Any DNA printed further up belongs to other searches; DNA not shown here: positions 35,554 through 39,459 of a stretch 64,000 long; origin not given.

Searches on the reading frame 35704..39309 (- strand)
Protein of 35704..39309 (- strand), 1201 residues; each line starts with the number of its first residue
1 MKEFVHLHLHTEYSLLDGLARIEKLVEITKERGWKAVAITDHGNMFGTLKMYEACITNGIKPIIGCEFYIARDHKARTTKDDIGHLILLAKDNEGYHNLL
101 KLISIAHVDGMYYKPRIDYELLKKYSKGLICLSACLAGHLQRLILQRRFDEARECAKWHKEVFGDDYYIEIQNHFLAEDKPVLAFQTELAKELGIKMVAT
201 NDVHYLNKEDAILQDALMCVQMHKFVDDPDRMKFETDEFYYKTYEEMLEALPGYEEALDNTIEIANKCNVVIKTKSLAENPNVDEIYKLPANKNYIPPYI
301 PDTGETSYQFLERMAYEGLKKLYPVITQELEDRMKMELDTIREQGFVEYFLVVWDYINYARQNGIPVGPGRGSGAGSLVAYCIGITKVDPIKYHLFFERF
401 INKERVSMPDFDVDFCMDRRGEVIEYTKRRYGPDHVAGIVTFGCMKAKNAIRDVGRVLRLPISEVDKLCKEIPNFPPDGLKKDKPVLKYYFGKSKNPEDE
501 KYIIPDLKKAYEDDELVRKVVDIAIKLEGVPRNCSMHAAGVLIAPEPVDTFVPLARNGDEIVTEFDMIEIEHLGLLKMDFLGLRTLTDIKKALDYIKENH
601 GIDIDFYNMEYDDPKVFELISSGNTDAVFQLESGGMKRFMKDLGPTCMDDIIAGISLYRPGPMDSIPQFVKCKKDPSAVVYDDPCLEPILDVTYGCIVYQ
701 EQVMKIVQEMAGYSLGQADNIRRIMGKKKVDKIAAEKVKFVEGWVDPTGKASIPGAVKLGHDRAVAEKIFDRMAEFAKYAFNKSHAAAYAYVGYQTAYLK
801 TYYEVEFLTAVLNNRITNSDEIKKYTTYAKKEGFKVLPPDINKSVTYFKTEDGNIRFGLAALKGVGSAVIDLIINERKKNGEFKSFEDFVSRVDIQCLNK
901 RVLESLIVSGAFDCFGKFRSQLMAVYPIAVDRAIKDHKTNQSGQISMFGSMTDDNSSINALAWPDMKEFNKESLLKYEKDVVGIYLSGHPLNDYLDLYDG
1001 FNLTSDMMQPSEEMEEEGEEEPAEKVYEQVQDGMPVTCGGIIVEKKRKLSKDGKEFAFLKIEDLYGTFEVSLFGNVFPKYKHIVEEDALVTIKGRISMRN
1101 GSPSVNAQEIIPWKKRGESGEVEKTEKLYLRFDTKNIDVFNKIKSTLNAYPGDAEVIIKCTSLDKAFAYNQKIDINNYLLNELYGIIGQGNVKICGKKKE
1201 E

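Call 25: search_protein_families(library=pfam, proteins=[window:35704-39309:-], max_evalue=0.00001)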
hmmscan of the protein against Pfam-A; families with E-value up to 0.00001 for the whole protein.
window:35704-39309:- (1201 aa): 5 families
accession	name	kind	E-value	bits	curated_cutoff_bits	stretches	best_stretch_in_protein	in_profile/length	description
PF07733.18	DNA_pol3_alpha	-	4.5e-93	312.1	23.9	1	310-582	2-260/260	Bacterial DNA polymerase III alpha NTPase domain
PF02811.25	PHP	-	1.4e-58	198.3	26.4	1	6-174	1-164/164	PHP domain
PF17657.6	DNA_pol3_finger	-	6.4e-57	191.9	22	1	585-745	1-163/166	Bacterial DNA polymerase III alpha subunit finger domain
PF14579.12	HHH_6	-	2.5e-31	108.2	25.6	1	833-922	1-90/90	Helix-hairpin-helix motif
PF01336.31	tRNA_anti-codon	-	4.8e-12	46.1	27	1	1036-1111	1-73/75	OB-fold nucleic acid binding domain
